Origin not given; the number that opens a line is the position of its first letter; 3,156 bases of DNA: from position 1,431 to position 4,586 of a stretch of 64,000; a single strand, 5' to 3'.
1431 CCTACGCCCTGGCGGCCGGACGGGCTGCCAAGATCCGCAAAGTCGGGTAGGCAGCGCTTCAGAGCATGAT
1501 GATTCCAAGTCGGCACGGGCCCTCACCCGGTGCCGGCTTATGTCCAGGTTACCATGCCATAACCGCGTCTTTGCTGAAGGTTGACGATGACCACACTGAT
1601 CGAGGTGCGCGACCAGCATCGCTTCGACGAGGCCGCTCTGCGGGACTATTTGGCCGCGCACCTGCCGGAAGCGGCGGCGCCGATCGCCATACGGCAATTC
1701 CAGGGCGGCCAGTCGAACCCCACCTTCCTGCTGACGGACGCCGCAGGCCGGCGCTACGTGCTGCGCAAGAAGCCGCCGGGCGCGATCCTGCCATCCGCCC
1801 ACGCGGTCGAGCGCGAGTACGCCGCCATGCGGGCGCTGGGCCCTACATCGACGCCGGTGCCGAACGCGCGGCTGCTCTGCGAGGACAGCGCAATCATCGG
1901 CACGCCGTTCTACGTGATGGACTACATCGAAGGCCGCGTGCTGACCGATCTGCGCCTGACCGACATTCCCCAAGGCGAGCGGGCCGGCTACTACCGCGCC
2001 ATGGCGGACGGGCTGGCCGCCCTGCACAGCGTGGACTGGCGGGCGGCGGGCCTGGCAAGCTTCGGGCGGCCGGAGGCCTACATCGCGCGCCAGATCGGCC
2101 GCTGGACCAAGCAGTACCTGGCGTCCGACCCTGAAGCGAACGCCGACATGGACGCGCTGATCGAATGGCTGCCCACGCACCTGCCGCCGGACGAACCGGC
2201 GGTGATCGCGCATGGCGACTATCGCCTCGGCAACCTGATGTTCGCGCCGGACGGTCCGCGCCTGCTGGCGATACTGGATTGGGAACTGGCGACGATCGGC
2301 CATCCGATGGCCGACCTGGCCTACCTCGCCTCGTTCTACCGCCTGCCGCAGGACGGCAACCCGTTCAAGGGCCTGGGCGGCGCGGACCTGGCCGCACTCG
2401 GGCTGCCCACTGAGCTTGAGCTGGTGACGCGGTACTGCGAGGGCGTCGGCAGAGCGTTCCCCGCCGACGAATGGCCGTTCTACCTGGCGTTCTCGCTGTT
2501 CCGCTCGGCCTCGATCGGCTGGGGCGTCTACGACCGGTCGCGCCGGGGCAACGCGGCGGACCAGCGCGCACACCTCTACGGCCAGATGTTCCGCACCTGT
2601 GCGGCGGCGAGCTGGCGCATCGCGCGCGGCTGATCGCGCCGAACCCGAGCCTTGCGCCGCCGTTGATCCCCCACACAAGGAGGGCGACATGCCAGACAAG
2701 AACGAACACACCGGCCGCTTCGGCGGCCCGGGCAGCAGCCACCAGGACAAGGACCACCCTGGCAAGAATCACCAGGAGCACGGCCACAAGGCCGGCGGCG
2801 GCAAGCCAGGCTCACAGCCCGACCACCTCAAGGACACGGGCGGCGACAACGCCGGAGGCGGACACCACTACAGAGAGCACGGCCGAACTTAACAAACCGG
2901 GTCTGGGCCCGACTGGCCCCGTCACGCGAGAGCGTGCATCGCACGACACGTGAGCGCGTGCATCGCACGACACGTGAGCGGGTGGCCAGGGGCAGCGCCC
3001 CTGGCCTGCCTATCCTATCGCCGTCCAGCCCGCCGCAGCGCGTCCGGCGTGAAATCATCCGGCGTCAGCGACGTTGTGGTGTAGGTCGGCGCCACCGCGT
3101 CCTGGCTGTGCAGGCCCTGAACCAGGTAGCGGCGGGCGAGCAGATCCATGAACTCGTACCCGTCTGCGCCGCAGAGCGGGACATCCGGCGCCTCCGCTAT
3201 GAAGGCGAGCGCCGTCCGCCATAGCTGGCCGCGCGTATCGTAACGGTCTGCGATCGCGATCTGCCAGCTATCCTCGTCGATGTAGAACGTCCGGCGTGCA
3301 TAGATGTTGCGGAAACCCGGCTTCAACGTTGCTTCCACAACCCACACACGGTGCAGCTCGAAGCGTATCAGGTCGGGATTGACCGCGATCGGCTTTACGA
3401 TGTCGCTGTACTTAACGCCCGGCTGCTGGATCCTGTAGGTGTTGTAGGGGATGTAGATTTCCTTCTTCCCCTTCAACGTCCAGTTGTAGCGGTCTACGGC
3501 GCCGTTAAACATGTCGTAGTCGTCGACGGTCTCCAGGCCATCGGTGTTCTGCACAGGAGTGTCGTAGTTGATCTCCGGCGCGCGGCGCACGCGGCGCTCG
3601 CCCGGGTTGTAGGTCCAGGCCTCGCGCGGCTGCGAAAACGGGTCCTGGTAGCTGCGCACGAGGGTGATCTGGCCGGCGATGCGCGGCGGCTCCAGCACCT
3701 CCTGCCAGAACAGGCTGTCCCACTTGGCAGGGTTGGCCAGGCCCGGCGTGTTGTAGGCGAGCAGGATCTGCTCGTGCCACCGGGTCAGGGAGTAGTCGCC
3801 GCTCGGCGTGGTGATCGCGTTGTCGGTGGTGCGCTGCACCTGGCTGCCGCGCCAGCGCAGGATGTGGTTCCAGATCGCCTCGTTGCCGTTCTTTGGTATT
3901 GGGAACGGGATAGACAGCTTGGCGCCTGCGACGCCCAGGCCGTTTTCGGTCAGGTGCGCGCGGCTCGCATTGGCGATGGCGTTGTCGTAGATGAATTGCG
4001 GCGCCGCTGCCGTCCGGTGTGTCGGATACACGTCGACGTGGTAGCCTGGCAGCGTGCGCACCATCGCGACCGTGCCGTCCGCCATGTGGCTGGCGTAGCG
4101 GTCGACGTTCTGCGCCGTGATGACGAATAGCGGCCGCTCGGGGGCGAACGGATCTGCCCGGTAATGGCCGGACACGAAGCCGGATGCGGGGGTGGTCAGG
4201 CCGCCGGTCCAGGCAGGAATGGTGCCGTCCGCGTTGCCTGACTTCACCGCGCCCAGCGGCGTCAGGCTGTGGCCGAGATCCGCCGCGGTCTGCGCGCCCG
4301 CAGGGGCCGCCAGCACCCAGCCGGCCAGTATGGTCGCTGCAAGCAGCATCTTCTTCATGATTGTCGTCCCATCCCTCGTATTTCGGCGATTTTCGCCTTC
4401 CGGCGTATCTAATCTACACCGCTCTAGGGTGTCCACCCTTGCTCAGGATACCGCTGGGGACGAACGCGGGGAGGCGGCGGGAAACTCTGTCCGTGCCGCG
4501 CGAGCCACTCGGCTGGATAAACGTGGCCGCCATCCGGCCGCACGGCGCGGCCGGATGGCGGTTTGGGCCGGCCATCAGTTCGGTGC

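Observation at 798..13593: Candidate TetR regulon defined by a 16-bp operator linking a thiolase to the DUF1302-YCF48-RND and DUF1329 uptake genes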

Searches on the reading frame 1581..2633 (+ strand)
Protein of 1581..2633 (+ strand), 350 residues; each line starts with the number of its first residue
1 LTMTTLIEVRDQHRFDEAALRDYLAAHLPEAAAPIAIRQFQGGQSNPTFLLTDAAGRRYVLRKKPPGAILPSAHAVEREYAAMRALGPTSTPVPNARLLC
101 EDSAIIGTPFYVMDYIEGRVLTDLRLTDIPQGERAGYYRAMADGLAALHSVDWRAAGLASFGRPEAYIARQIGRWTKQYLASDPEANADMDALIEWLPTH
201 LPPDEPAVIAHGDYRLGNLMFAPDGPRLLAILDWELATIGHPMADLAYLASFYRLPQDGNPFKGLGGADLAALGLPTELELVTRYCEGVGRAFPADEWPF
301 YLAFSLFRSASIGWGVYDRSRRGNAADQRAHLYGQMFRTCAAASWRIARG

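Call 24: search_protein_families(library=pfam, proteins=[window:1581-2633:+])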
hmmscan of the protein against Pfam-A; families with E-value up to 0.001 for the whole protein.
window:1581-2633:+ (350 aa): 2 families
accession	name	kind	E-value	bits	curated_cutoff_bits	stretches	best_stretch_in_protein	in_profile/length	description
PF01636.29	APH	-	3.6e-54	184.5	23.2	1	37-270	2-230/239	Phosphotransferase enzyme family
PF02958.26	EcKL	-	4.2e-05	23.5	22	1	201-249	209-260/294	Ecdysteroid kinase-like family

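Call 33: search_protein_families(library=ncbifam, proteins=[window:1581-2633:+])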
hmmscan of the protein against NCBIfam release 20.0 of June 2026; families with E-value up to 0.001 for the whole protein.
window:1581-2633:+ (350 aa): 2 families
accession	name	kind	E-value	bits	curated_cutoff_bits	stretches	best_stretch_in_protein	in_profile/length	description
NF033068.1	APH_3p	equivalog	8.1e-10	38.6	205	1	37-249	14-215/255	APH(3') family aminoglycoside O-phosphotransferase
TIGR02721.1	ycfN_thiK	equivalog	3.4e-06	26.4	299.45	1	39-250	3-186/256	thiamine kinase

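Call 53: search_solved_structures(query=window:1581-2633:+, max_evalue=0.001)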
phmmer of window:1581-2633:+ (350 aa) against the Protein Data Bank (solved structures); distinct sequences matched with E-value up to 0.001: 7.
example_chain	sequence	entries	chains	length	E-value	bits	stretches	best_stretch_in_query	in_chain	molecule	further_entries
3dxp_A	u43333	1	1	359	2.5e-92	313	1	9-349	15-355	putative acyl-CoA dehydrogenase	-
8v3v_A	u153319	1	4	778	3.9e-77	263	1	6-338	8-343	Acyl-Coenzyme A dehydrogenase family, member 11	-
8v3u_A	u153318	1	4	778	5.1e-76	259.4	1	6-338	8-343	Acyl-Coenzyme A dehydrogenase family, member 11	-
9o56_A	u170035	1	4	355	1.7e-56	195.1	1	1-338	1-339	Aminoglycoside phosphotransferase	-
3ats_A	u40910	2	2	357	4.5e-16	62.2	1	21-258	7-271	Putative uncharacterized protein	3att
9fsg_A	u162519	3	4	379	4.2e-09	39.3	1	89-320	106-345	Aminoglycoside phosphotransferase-like protein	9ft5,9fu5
8i80_B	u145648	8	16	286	4.7e-07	32.5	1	73-253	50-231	Viomycin kinase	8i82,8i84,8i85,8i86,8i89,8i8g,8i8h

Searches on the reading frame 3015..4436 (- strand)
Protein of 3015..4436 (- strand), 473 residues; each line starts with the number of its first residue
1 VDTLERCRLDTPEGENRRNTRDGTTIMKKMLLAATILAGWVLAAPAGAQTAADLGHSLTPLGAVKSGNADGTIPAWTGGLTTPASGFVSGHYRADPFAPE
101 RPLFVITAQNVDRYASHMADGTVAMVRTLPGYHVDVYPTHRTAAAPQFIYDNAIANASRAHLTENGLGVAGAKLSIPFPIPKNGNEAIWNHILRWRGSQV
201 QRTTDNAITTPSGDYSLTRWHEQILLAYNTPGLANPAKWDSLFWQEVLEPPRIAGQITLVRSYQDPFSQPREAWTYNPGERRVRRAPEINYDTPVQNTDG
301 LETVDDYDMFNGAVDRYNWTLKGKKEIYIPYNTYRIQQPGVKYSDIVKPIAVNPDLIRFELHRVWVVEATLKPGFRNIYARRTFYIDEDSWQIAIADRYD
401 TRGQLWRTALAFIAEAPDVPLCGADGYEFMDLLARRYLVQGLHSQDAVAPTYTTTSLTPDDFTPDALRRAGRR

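Call 5: search_protein_families(library=pfam, proteins=[window:3015-4436:-])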
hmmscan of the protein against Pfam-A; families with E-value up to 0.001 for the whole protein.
window:3015-4436:- (473 aa): 2 families
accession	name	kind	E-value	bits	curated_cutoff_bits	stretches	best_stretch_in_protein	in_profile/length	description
PF07044.18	DUF1329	-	4.2e-140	467.6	23.1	1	105-468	1-368/368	Protein of unknown function (DUF1329)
PF17131.11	LolA_like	-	5.2e-09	36.5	30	1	246-409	8-131/184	Outer membrane lipoprotein-sorting protein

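Call 12: find_related_loci(query=window:3015-4358:-, collection=genome_contigs, flank=10000)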
Query window:3015-4358:- (447 aa) in genome_contigs; peptide patterns used: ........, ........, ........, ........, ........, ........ (x = any residue, [..] = any of these).
600 stretches matched a pattern (row limit reached: there are more); 511 encode a relative of the query (tblastn E <= 1e-3); the best 80 are kept; 80 distinct loci.
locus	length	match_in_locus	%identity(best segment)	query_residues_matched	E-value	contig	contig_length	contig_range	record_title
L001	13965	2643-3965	82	1-441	0e+0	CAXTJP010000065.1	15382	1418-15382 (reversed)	MAG TPA_asm: uncultured Acetobacteraceae bacterium isolate public_ERR4179389_metawrap_bin.4 genome assembly, contig: pub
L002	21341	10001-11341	82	1-447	0e+0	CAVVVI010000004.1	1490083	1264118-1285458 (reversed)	MAG: uncultured Alphaproteobacteria bacterium isolate MFD04580.bin.1.169 genome assembly, contig: contig_35513, whole ge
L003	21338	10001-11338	80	2-447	0e+0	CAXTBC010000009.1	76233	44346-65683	MAG TPA_asm: uncultured Acetobacteraceae bacterium isolate private_T1904_metawrap_bin.3 genome assembly, contig: private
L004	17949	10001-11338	79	1-441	0e+0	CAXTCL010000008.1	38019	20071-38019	MAG TPA_asm: uncultured Acetobacteraceae bacterium isolate private_T1868_metawrap_bin.5 genome assembly, contig: private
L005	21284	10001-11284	80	20-447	0e+0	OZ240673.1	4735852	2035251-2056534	MAG: Acetobacteraceae bacterium isolate 4183485d-6ac9-4fe3-b755-999a566cf46a genome assembly, chromosome: 1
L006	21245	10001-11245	82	27-441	0e+0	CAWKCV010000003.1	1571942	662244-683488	MAG: uncultured Alphaproteobacteria bacterium isolate MFD04580.bin.1.18 genome assembly, contig: contig_6026, whole geno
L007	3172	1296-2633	74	1-447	0e+0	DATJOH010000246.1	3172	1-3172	MAG TPA_asm: Acetobacteraceae bacterium isolate SMAG_U14882 k141_827246, whole genome shotgun sequence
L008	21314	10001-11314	73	1-438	0e+0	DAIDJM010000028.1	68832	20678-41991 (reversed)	MAG TPA_asm: Acetobacteraceae bacterium isolate clean385 k141_231604, whole genome shotgun sequence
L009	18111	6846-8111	69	20-441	0e+0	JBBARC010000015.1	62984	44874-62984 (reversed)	MAG: Acetobacteraceae bacterium isolate EUL_209 ctg15-EUL_209, whole genome shotgun sequence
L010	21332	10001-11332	52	1-445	6e-158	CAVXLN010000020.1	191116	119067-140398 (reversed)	MAG: uncultured Alphaproteobacteria bacterium isolate MFD04540.bin.1.145 genome assembly, contig: contig_32968, whole ge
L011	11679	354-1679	50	5-447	3e-141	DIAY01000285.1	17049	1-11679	MAG TPA_asm: Holophagales bacterium UBA5066 UBA5066_contig_3648, whole genome shotgun sequence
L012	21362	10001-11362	51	1-447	1e-140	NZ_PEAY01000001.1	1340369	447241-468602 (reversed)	Alteromonas facilis strain P0213 contig1, whole genome shotgun sequence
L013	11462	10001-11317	51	8-447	7e-140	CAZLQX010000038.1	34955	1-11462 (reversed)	MAG TPA_asm: uncultured Holophagales bacterium isolate binchicken_co22_26 genome assembly, contig: NODE_1292_length_3495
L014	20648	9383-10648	52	19-441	5e-139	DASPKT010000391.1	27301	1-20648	MAG TPA_asm: Azospirillaceae bacterium isolate SMAG_U12043 k141_1012463, whole genome shotgun sequence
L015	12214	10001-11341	49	2-447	2e-138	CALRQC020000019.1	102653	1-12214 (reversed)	MAG: Azospirillum sp. RU38E isolate JJ-LAS318-81-1-m1-bin306 genome assembly, contig: JJ-LAS318-81-C46, whole genome sho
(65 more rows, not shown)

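Call 24: search_protein_families(library=pfam, proteins=[L004:13496-14680:+, L004:14637-15638:+, L004:15577-17235:+, L002:14733-15536:+, L002:15526-17133:+, L002:17363-18340:+, L002:18403-19398:-, L002:19428-20948:+])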
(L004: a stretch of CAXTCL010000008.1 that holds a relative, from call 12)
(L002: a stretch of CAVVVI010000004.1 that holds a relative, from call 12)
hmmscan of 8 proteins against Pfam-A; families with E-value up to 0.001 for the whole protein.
L004:13496-14680:+ (394 aa): 2 families
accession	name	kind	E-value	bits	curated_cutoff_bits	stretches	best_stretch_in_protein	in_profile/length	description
PF00108.29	Thiolase_N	-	3.3e-60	204.1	26.4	1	5-263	2-259/260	Thiolase, N-terminal domain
PF02803.24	Thiolase_C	-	2.4e-44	150.3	27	1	272-392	2-122/123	Thiolase, C-terminal domain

L004:14637-15638:+ (333 aa): 3 families
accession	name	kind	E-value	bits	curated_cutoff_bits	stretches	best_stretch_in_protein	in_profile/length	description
PF00106.31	adh_short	-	4.8e-38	131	26.6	1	72-259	1-188/195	short chain dehydrogenase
PF13561.12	adh_short_C2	-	1.5e-27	97.2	27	1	81-260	6-183/236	Enoyl-(Acyl carrier protein) reductase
PF08659.16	KR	-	2.4e-09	37.8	22.6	1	73-233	2-162/180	KR domain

L004:15577-17235:+ (552 aa): 10 families
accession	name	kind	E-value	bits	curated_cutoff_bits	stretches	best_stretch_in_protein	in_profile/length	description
PF00732.25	GMC_oxred_N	-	6.6e-51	173.6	23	1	23-316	1-217/218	GMC oxidoreductase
PF05199.19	GMC_oxred_C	-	2.3e-38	132.4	24.6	1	408-540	1-139/139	GMC oxidoreductase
PF00890.30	FAD_binding_2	-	1.8e-08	34.4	20.4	1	24-79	1-53/414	FAD binding domain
PF05834.18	Lycopene_cycl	-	1.7e-07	31.1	23.4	1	24-57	1-34/380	Lycopene cyclase protein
PF13450.12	NAD_binding_8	-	5.1e-07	30.3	21.9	1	27-85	1-50/68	NAD(P)-binding Rossmann-like domain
PF01266.30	DAO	-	1.2e-05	25.4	27.9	1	24-301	1-231/353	FAD dependent oxidoreductase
PF07992.20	Pyr_redox_2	-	6.5e-05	22.9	26.1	1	23-56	1-32/291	Pyridine nucleotide-disulphide oxidoreductase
PF13454.12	NAD_binding_9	-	0.00024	21.5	21.8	1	26-65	1-43/155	FAD-NAD(P)-binding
PF01946.23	Thi4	-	0.00024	20.9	26.2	1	23-61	18-55/235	Thi4 family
PF12831.13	FAD_oxidored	-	0.00029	20.7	27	0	24-70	1-45/416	FAD dependent oxidoreductase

L002:14733-15536:+ (267 aa): 4 families
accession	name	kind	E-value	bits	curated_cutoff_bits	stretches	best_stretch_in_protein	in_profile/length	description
PF00106.31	adh_short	-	3.5e-39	134.7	26.6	1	6-194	1-189/195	short chain dehydrogenase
PF13561.12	adh_short_C2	-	5.5e-29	101.8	27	1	12-194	1-183/236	Enoyl-(Acyl carrier protein) reductase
PF08659.16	KR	-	7.5e-09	36.2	22.6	1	7-167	2-162/180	KR domain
PF01370.27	Epimerase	-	0.0004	20.3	20.9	1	8-76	1-71/240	NAD dependent epimerase/dehydratase family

L002:15526-17133:+ (535 aa): 10 families
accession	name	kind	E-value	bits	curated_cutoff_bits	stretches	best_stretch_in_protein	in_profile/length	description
PF00732.25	GMC_oxred_N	-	6.6e-49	167.1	23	1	6-299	1-217/218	GMC oxidoreductase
PF05199.19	GMC_oxred_C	-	1.1e-36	126.8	24.6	1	391-523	1-139/139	GMC oxidoreductase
PF05834.18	Lycopene_cycl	-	1.8e-07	31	23.4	1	7-41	1-35/380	Lycopene cyclase protein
PF13450.12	NAD_binding_8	-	3.5e-07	30.9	21.9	1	10-66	1-48/68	NAD(P)-binding Rossmann-like domain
PF00890.30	FAD_binding_2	-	2.4e-06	27.5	20.4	1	7-52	1-43/414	FAD binding domain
PF12831.13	FAD_oxidored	-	2.3e-05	24.3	27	1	7-58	1-50/416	FAD dependent oxidoreductase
PF07992.20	Pyr_redox_2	-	4.2e-05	23.6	26.1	1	6-41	1-31/291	Pyridine nucleotide-disulphide oxidoreductase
PF01946.23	Thi4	-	6.1e-05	22.8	26.2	1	7-44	19-55/235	Thi4 family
PF13454.12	NAD_binding_9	-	6.2e-05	23.4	21.8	1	9-70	1-65/155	FAD-NAD(P)-binding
PF01266.30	DAO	-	0.00014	22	27.9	1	7-316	1-270/353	FAD dependent oxidoreductase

L002:17363-18340:+ (325 aa): 4 families
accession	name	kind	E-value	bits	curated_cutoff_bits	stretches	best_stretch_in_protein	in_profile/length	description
PF13650.11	Asp_protease_2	-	8.5e-25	87.7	24.3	2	43-132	2-89/90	Aspartyl protease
PF13975.11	gag-asp_proteas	-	1.6e-19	70.7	28.2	2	43-134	2-90/92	gag-polyprotein putative aspartyl protease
PF09668.16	Asp_protease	-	3.8e-07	30.7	26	1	184-265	12-90/109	Aspartyl protease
PF00077.25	RVP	-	4.7e-05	24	20.7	0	46-109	11-73/101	Retroviral aspartyl protease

L002:18403-19398:- (331 aa): 0 families

L002:19428-20948:+ (506 aa): 4 families
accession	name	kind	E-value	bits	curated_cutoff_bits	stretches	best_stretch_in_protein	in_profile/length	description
PF02878.22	PGM_PMM_I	-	3.5e-35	121.1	22.5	1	49-158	4-115/138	Phosphoglucomutase/phosphomannomutase, alpha/beta/alpha domain I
PF02880.22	PGM_PMM_III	-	6.4e-23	81.5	20.7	1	297-404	2-111/115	Phosphoglucomutase/phosphomannomutase, alpha/beta/alpha domain III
PF02879.22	PGM_PMM_II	-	1.1e-21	77.7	29.3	1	194-292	2-103/103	Phosphoglucomutase/phosphomannomutase, alpha/beta/alpha domain II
PF00408.26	PGM_PMM_IV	-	2.9e-14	53.3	23.1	1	412-487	1-67/68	Phosphoglucomutase/phosphomannomutase, C-terminal domain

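Call 33: search_protein_families(library=ncbifam, proteins=[L004:13496-14680:+, L002:14733-15536:+, L002:15526-17133:+, window:3015-4358:-])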
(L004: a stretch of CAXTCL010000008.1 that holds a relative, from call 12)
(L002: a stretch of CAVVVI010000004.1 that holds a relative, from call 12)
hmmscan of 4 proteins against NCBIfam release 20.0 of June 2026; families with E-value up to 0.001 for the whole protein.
L004:13496-14680:+ (394 aa): 34 families (the best 25 are shown)
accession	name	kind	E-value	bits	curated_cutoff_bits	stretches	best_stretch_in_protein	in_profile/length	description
NF005494.0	PRK07108.1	equivalog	7.2e-189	627.7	615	1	1-393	1-391/392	acetyl-CoA C-acyltransferase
TIGR01930.1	AcCoA-C-Actrans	subfamily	4.4e-124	414.3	240.55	1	6-392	1-385/385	acetyl-CoA C-acyltransferase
NF005805.0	PRK07661.1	equivalog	3.1e-120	401.7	633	1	1-393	1-390/391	acetyl-CoA C-acetyltransferase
NF006553.0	PRK09052.1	equivalog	8.5e-109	364.2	567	1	2-392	6-397/399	acetyl-CoA C-acyltransferase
NF004853.0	PRK06205.1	subfamily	1.4e-100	337.2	551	1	1-392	1-401/404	acetyl-CoA C-acetyltransferase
NF005890.0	PRK07851.1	equivalog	3.3e-96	322.7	580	2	142-392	166-403/406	acetyl-CoA C-acetyltransferase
NF006552.0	PRK09051.1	subfamily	5.7e-94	315.6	565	1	1-392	3-393/395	beta-ketothiolase BktB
NF006510.0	PRK08947.1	equivalog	2.5e-90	303.2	519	1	1-392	1-385/387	acetyl-CoA C-acyltransferase FadA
NF042999.1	bketothiol_BktB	equivalog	2.2e-89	300.5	725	1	2-392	3-392/394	beta-ketothiolase BktB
NF006551.0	PRK09050.1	subfamily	1.8e-87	294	605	2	148-389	162-396/401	3-oxoadipyl-CoA thiolase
TIGR02430.1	pcaF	equivalog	1.3e-86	291.2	597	2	148-392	161-398/400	3-oxoadipyl-CoA thiolase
TIGR02445.1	fadA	equivalog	3.9e-85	286.2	591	1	4-392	2-383/385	acetyl-CoA C-acyltransferase FadA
NF005889.0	PRK07850.1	equivalog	2.7e-83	280.2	515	1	1-391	1-384/387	steroid 3-ketoacyl-CoA thiolase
NF006086.0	PRK08235.1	equivalog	2.5e-82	277.1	526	1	1-393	1-392/393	acetyl-CoA C-acetyltransferase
NF005033.0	PRK06445.1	equivalog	2.3e-81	273.9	511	1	1-392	2-393/395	acetyl-CoA C-acetyltransferase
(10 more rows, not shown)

L002:14733-15536:+ (267 aa): 208 families (the best 25 are shown)
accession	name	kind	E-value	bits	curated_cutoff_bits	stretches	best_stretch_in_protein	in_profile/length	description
NF005878.0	PRK07825.1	subfamily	3.5e-40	138.1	287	1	2-227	6-224/278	short chain dehydrogenase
NF004196.0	PRK05650.1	equivalog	6.3e-35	120.6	297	1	5-262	2-267/272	SDR family oxidoreductase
NF009093.0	PRK12429.1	subfamily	8e-35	120.4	258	1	2-194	2-194/259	3-hydroxybutyrate dehydrogenase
NF005559.1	PRK07231.1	subfamily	1e-34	120.2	215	1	3-194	2-193/249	glucose 1-dehydrogenase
TIGR01963.1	PHB_DH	subfamily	1.6e-33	116.1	307.05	1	6-225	2-220/255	3-hydroxybutyrate dehydrogenase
NF006123.0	PRK08267.1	equivalog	3e-33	115.2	261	1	5-249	2-249/261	SDR family oxidoreductase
NF004198.0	PRK05653.1-3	equivalog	4.1e-33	114.9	296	1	4-193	6-195/248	3-oxoacyl-ACP reductase FabG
NF005067.0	PRK06484.1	equivalog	7.2e-32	110.6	713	1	3-204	7-208/524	short chain dehydrogenase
NF052558.1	MBtsdlDhBudC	equivalog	1.4e-31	110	270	1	4-193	2-188/250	meso-2,3-butanediol dehydrogenase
NF004843.0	PRK06194.1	equivalog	6.6e-31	107.8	308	1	2-191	3-195/295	hypothetical protein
NF004818.0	PRK06172.1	equivalog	1.1e-29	103.5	336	1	2-192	4-195/253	SDR family oxidoreductase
NF009931.0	PRK13394.1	subfamily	1.9e-29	103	340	1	2-227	4-229/262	3-hydroxybutyrate dehydrogenase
NF005469.0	PRK07063.1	equivalog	2.1e-29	102.8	306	1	3-194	5-198/260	SDR family oxidoreductase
NF005806.0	PRK07666.1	equivalog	4.3e-29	101.5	286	1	2-222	4-223/239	3-ketoacyl-ACP reductase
NF004514.1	PRK05855.1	equivalog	1.7e-28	99.5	455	1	3-201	311-510/578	SDR family oxidoreductase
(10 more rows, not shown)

L002:15526-17133:+ (535 aa): 12 families
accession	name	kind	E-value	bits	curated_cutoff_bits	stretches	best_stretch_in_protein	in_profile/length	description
NF002550.0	PRK02106.1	subfamily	2e-152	508.6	605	1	3-533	3-536/563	choline dehydrogenase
TIGR01810.1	betA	equivalog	2.3e-126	422.5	732.1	1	7-532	1-528/532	choline dehydrogenase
TIGR03970.1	mycofact_MftG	equivalog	8.8e-82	275.6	387.45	2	7-311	2-304/487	mycofactocin dehydrogenase MftG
TIGR04542.1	GMC_mycofac_2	equivalog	8.4e-30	104.1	400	2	7-279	1-245/425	mycofactocin system GMC family oxidoreductase MftG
NF038210.1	GMC_mycofac_3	equivalog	1.4e-13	50.5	300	1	9-113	2-95/418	mycofactocin system GMC family oxidoreductase MftG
TIGR01790.1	carotene-cycl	subfamily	7.5e-07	28.6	209.5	1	7-44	1-36/387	lycopene cyclase family protein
TIGR01789.1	lycopene_cycl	equivalog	1.5e-05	24.3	215.2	1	7-44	1-38/370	lycopene beta-cyclase CrtY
NF005882.1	PRK07843.1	equivalog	7.3e-05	21.4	788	0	5-55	1-49/547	3-oxosteroid 1-dehydrogenase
NF006593.0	PRK09126.1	equivalog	7.7e-05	21.7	420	1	4-42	3-39/393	5-demethoxyubiquinol-8 5-hydroxylase UbiM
TIGR02032.1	GG-red-SF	subfamily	0.00011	22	158.8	1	6-39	1-32/297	geranylgeranyl reductase family protein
TIGR01988.1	Ubi-OHases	subfamily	0.00012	21.1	224.65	1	7-46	1-37/387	ubiquinone biosynthesis hydroxylase, UbiH/UbiF/VisC/COQ6 family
TIGR03467.1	HpnE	equivalog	0.00046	19.6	283.05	1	9-47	2-38/430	hydroxysqualene dehydroxylase HpnE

window:3015-4358:- (447 aa): 0 families
